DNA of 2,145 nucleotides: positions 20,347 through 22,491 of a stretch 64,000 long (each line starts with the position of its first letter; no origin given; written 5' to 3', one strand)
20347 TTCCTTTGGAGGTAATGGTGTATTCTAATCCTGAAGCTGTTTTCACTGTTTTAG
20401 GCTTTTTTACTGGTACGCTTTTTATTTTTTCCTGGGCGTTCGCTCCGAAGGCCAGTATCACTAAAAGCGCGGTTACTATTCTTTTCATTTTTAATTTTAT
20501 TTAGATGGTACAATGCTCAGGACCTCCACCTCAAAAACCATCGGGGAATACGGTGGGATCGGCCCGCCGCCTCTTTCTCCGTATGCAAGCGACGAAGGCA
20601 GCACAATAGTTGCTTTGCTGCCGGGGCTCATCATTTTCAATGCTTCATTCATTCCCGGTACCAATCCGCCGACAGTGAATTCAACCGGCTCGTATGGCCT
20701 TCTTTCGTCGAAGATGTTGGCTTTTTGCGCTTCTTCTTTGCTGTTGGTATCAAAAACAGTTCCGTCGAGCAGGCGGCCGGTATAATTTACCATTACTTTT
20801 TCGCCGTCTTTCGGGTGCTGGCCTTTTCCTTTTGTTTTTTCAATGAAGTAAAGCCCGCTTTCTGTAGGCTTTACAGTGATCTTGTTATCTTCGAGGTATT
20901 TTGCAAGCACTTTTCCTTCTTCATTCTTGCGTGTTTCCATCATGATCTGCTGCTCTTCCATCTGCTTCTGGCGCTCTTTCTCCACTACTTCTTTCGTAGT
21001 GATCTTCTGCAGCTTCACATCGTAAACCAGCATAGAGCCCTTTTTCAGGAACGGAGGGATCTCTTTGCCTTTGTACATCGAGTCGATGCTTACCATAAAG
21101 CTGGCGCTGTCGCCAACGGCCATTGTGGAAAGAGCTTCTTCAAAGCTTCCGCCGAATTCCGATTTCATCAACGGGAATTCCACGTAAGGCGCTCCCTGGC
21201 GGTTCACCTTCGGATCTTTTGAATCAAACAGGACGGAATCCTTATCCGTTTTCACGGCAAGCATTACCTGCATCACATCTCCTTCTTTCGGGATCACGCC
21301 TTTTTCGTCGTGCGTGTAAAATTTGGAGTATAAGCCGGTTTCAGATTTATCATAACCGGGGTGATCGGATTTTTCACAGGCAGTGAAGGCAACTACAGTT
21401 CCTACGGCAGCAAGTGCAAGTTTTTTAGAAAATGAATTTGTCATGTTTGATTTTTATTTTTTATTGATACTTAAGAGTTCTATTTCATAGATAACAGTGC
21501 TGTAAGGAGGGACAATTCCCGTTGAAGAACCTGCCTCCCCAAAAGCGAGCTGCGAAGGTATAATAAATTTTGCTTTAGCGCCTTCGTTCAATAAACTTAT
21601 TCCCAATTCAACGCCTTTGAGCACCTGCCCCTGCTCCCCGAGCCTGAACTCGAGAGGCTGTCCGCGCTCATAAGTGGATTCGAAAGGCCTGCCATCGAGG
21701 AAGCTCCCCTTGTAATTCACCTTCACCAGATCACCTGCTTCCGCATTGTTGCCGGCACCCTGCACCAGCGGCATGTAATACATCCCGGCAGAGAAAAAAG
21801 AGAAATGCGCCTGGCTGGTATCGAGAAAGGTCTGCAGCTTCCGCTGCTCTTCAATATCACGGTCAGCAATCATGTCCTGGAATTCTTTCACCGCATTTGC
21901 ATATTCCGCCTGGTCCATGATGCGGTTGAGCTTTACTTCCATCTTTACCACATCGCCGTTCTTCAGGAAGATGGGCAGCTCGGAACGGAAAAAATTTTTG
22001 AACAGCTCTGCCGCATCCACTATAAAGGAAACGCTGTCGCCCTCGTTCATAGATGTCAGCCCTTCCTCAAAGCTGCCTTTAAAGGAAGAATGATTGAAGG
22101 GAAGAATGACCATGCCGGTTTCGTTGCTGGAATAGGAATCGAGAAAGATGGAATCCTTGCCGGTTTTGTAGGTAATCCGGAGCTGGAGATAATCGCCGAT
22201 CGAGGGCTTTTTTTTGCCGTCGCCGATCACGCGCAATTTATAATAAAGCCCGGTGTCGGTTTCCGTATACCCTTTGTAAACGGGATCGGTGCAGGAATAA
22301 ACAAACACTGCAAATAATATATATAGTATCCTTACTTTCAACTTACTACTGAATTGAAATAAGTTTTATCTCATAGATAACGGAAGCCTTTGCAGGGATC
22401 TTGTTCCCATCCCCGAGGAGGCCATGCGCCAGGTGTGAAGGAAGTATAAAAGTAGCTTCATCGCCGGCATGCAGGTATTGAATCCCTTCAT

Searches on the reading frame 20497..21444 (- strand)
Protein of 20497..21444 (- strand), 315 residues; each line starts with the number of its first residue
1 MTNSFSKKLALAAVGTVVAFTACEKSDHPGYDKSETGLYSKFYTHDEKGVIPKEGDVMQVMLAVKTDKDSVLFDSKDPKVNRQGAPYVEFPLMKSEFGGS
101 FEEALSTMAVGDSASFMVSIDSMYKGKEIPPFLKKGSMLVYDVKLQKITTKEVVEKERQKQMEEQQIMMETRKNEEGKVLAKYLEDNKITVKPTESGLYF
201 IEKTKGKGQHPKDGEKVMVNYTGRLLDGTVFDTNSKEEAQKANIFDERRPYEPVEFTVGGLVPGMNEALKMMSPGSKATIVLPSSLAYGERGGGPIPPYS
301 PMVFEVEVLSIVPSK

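Call 57: search_protein_families(library=pfam, proteins=[window:20497-21444:-], max_evalue=0.001)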
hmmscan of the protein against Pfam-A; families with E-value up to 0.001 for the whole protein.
window:20497-21444:- (315 aa): 1 family
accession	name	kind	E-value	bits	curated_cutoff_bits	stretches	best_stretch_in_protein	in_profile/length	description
PF00254.34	FKBP_C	-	1.4e-31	109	21.1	2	209-309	3-94/94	FKBP-type peptidyl-prolyl cis-trans isomerase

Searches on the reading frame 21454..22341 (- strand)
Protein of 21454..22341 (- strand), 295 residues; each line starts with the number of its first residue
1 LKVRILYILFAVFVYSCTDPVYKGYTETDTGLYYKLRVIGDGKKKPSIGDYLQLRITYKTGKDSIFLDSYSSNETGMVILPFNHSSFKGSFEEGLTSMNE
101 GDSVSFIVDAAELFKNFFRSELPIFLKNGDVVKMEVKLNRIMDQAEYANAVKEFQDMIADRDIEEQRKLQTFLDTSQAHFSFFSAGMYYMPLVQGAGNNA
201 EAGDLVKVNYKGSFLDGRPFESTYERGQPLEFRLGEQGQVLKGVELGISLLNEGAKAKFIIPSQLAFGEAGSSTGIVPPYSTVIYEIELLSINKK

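Call 57: search_protein_families(library=pfam, proteins=[window:21454-22341:-], max_evalue=0.001)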
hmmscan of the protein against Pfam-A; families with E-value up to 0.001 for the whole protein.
window:21454-22341:- (295 aa): 1 family
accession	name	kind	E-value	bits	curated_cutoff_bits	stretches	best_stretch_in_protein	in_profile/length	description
PF00254.34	FKBP_C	-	9.6e-30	103.2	21.1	1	199-290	4-94/94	FKBP-type peptidyl-prolyl cis-trans isomerase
